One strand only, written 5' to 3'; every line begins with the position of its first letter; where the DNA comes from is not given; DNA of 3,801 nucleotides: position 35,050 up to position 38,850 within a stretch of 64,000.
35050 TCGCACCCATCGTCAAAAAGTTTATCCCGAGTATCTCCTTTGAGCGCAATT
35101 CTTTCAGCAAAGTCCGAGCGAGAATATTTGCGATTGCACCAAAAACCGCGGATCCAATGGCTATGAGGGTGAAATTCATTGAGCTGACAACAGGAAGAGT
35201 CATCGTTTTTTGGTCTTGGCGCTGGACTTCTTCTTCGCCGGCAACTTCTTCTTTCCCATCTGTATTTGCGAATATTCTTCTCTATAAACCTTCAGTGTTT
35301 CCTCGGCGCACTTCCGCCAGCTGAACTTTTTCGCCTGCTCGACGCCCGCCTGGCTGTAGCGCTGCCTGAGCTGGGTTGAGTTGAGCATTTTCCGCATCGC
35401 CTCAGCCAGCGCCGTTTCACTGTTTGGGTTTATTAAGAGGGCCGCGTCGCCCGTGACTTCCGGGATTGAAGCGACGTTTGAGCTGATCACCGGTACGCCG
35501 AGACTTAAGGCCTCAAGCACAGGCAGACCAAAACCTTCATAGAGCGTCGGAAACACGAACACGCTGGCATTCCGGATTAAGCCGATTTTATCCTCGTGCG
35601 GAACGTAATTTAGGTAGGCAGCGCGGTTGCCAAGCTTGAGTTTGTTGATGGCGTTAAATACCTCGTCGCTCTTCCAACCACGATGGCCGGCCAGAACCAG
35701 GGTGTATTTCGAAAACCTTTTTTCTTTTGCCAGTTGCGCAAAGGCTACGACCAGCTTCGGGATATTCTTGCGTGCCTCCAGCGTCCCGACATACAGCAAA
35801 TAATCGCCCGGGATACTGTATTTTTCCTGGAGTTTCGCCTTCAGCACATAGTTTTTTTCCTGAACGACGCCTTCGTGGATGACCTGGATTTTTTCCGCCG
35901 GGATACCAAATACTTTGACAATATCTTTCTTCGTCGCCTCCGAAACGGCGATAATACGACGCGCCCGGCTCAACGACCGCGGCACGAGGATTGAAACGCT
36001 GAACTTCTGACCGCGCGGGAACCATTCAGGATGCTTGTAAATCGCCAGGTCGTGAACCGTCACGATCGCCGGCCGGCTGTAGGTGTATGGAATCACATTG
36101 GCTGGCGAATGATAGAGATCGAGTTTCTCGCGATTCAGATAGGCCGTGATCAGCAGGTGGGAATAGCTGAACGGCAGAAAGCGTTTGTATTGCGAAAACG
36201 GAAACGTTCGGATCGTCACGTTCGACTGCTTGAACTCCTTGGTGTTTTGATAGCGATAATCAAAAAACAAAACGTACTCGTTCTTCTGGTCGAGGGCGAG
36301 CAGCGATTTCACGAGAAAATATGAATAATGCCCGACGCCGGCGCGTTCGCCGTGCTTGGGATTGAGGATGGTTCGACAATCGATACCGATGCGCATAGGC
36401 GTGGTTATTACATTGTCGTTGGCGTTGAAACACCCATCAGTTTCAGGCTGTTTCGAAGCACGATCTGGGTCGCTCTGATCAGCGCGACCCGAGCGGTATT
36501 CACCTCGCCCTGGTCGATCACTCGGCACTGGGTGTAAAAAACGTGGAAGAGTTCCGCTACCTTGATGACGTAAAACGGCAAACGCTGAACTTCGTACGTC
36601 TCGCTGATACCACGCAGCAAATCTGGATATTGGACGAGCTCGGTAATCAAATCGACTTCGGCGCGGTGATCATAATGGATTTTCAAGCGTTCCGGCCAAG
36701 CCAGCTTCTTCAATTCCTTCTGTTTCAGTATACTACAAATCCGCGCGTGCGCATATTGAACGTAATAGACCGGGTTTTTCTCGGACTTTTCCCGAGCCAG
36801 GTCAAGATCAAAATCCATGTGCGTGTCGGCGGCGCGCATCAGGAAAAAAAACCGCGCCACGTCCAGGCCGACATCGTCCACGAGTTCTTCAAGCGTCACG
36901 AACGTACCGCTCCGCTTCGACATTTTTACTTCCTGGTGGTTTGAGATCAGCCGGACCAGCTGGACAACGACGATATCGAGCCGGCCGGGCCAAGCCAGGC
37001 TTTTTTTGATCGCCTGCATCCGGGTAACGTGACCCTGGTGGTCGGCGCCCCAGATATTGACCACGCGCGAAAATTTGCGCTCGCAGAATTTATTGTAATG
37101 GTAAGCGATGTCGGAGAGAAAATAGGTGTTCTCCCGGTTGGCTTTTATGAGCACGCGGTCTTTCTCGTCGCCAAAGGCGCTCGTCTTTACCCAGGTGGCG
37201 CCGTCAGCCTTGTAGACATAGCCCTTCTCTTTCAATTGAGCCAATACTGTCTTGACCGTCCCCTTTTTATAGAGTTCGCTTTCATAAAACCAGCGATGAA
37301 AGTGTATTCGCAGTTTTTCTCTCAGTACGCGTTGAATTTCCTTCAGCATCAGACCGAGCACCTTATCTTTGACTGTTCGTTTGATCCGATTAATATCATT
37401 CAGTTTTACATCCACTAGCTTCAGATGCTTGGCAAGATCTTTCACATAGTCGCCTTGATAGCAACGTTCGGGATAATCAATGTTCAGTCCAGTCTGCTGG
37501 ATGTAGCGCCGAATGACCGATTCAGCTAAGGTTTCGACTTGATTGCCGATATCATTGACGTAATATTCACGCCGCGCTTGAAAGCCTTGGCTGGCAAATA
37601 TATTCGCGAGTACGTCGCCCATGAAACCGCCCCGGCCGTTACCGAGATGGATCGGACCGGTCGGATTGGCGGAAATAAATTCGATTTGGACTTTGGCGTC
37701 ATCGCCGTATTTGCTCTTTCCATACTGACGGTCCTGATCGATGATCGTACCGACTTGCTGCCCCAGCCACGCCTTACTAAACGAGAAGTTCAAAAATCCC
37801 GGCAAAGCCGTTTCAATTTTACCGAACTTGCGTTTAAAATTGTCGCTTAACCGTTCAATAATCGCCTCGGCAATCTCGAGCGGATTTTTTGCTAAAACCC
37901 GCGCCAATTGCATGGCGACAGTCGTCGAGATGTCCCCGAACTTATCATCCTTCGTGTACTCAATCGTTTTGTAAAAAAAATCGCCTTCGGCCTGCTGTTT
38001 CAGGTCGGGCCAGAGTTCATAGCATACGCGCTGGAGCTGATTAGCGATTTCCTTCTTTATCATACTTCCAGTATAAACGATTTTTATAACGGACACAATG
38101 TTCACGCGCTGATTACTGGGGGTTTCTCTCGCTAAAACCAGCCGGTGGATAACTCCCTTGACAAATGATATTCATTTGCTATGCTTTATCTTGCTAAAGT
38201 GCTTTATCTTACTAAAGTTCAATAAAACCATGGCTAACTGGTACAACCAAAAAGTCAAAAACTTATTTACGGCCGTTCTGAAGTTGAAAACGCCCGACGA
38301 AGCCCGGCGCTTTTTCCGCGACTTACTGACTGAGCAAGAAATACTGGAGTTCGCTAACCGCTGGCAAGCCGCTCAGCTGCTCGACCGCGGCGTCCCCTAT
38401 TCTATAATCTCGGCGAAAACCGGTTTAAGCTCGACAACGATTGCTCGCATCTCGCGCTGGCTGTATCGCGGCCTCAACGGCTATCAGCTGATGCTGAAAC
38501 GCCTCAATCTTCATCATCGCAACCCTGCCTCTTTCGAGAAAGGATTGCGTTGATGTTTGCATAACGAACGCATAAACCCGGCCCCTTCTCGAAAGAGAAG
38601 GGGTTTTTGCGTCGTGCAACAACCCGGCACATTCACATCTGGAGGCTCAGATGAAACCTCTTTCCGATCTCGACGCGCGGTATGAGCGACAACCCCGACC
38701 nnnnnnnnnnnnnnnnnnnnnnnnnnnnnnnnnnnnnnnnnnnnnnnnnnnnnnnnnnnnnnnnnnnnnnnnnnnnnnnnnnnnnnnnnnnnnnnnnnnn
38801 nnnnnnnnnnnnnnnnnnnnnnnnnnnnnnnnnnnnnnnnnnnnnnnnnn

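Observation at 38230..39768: Stand-alone radical SAM/SPASM maturase, GC-rich and tightly insulated by terminators, next to a TrpR-like YerC/YecD regulator and smpB-ssrA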

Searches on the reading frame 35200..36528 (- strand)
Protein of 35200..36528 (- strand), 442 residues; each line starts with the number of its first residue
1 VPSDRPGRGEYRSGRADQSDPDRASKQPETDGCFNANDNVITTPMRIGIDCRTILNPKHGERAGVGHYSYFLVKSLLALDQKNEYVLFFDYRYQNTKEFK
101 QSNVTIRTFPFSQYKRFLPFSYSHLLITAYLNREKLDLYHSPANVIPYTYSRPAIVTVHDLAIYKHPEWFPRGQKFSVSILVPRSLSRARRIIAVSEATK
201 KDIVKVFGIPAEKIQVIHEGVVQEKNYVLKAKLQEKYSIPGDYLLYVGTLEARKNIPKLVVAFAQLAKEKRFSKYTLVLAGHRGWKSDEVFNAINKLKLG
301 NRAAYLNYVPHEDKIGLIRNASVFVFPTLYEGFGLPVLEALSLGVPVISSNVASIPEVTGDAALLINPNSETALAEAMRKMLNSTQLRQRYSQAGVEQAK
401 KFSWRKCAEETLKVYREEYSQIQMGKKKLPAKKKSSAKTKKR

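Call 92: search_protein_families(library=pfam, proteins=[window:35200-36528:-], max_evalue=0.00001)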
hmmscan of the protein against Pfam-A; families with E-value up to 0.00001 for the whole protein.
window:35200-36528:- (442 aa): 6 families
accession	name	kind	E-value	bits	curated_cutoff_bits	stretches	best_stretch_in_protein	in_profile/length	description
PF00534.26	Glycos_transf_1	-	2e-34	119.1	26.4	1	242-395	16-169/172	Glycosyl transferases group 1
PF13692.12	Glyco_trans_1_4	-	2.2e-27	96.5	27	1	243-383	3-141/142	Glycosyl transferases group 1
PF13439.12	Glyco_transf_4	-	2.7e-16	60.5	28.5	1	64-221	3-166/170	Glycosyltransferase Family 4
PF20706.3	GT4-conflict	-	8.5e-11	41.9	26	1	244-352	200-313/385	Family 4 Glycosyltransferase in conflict systems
PF13579.12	Glyco_trans_4_4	-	1.8e-06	28.8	29.7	1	150-218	93-156/158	Glycosyl transferase 4-like domain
PF13524.12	Glyco_trans_1_2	-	5.7e-06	26.8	25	0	268-411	10-142/144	Glycosyl transferase-like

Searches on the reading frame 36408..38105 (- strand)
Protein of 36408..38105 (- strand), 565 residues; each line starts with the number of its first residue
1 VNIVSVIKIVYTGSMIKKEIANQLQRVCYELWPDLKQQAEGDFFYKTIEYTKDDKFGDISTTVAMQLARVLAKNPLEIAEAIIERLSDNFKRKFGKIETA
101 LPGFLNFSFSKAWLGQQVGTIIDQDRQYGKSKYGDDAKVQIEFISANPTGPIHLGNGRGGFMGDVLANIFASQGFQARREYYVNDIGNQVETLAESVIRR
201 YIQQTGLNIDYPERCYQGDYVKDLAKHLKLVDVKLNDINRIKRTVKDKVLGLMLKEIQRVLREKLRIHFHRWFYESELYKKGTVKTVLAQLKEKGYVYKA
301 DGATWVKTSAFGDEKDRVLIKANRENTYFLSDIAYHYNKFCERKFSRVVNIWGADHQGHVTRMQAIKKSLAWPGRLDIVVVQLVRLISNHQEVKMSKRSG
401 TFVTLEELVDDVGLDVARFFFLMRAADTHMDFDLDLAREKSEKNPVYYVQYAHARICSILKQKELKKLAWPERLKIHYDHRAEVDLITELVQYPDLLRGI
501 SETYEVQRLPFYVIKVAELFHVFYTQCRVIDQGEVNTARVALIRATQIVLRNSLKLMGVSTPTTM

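Call 92: search_protein_families(library=pfam, proteins=[window:36408-38105:-], max_evalue=0.00001)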
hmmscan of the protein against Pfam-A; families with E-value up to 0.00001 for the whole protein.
window:36408-38105:- (565 aa): 3 families
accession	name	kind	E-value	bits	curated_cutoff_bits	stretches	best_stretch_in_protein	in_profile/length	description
PF05746.21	DALR_1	-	3.7e-28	98.4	22.3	1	449-565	1-117/117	DALR anticodon binding domain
PF00750.26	tRNA-synt_1d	-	1.6e-20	73.8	23.3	1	118-411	2-297/349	tRNA synthetases class I (R), catalytic domain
PF03485.21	Arg_tRNA_synt_N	-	3.4e-18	66.5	21.5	1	16-108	3-84/85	Arginyl tRNA synthetase N terminal domain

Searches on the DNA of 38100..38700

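Call 78: search_rna_families(source=window, start=38100, end=38700, threshold=evalue, max_evalue=10)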
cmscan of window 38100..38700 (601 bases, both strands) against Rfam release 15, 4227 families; matches with E-value up to 10: 6.
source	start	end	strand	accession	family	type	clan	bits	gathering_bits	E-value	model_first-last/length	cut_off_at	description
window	38441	38522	-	RF00325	SNORD53_SNORD92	Gene; snRNA; snoRNA; CD-box;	CL00063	16.9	46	1.6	1-78/78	no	Small nucleolar RNA SNORD53/SNORD92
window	38523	38603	-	RF03233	hvt-mir-H16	Gene; miRNA;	-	14.9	70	5.9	1-64/64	no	hvt-mir-H16 microRNA precursor family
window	38501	38521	-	RF01140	sR20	Gene; snRNA; snoRNA; CD-box;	-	13.6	44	5.4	1-56/56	no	Small nucleolar RNA sR20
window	38492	38521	-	RF00095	snoPyro_CD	Gene; snRNA; snoRNA; CD-box;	CL00132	12.6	45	9.9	1-58/58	no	Pyrococcus C/D box small nucleolar RNA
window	38379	38435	-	RF01129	sR44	Gene; snRNA; snoRNA; CD-box;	-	11.2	45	4.5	1-55/55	no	Small nucleolar RNA sR44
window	38503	38521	-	RF01152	sR1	Gene; snRNA; snoRNA; CD-box;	-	10.1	45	5.5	1-57/57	no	Small nucleolar RNA sR1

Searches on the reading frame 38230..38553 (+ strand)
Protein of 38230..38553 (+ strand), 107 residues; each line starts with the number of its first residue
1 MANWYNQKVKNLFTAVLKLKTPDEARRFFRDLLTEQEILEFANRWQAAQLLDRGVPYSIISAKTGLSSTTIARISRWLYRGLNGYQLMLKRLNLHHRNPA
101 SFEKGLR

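Call 3: search_protein_families(library=ncbifam, proteins=[window:38230-38553:+], max_evalue=0.01)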
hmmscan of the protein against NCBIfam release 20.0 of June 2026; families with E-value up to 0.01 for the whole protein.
window:38230-38553:+ (107 aa): 2 families
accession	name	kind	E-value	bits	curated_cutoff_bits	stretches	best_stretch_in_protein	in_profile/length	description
TIGR02531.1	yecD_yerC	hypoth_equivalog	1.1e-19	70.6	42.2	1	7-92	3-88/88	YerC/YecD family TrpR-related protein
TIGR01321.1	TrpR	equivalog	0.0017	18.8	67.25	1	1-78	1-79/94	trp operon repressor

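Call 4: search_protein_families(library=pfam, proteins=[window:38230-38553:+], max_evalue=0.01)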
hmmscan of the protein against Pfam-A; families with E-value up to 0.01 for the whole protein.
window:38230-38553:+ (107 aa): 2 families
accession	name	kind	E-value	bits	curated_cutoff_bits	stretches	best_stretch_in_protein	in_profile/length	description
PF01371.25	Trp_repressor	-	2.1e-19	69.8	27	1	8-92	2-87/88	Trp repressor protein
PF13384.12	HTH_23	-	3.2e-05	24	24.6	1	42-77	5-41/50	Homeodomain-like domain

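Call 74: search_solved_structures(query=window:38230-38553:+, max_evalue=0.01, show_alignments=1)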
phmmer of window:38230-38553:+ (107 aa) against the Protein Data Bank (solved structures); distinct sequences matched with E-value up to 0.01: 3.
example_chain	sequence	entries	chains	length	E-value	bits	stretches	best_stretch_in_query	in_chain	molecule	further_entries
3g1c_A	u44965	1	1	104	2.2e-15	60.1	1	6-96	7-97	The TrpR like protein from Eubacterium eligens ATCC 27750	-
3frw_A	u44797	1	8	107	3.7e-14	56.2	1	7-93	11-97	Putative Trp repressor protein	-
3kor_A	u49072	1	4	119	2.2e-13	53.7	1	10-95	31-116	Possible Trp repressor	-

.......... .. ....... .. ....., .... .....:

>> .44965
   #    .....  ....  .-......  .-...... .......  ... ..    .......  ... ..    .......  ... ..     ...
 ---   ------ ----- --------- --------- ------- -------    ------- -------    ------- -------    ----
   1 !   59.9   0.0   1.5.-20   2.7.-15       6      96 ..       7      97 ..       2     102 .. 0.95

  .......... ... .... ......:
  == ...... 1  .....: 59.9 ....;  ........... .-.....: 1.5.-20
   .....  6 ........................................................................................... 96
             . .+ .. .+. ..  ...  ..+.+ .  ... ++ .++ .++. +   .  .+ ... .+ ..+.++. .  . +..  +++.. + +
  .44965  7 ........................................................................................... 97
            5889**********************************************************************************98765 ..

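Call 77: search_protein_families(library=padloc, proteins=[window:38230-38553:+], max_evalue=0.01)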
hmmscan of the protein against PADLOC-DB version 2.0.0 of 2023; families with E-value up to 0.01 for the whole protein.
window:38230-38553:+ (107 aa): 0 families
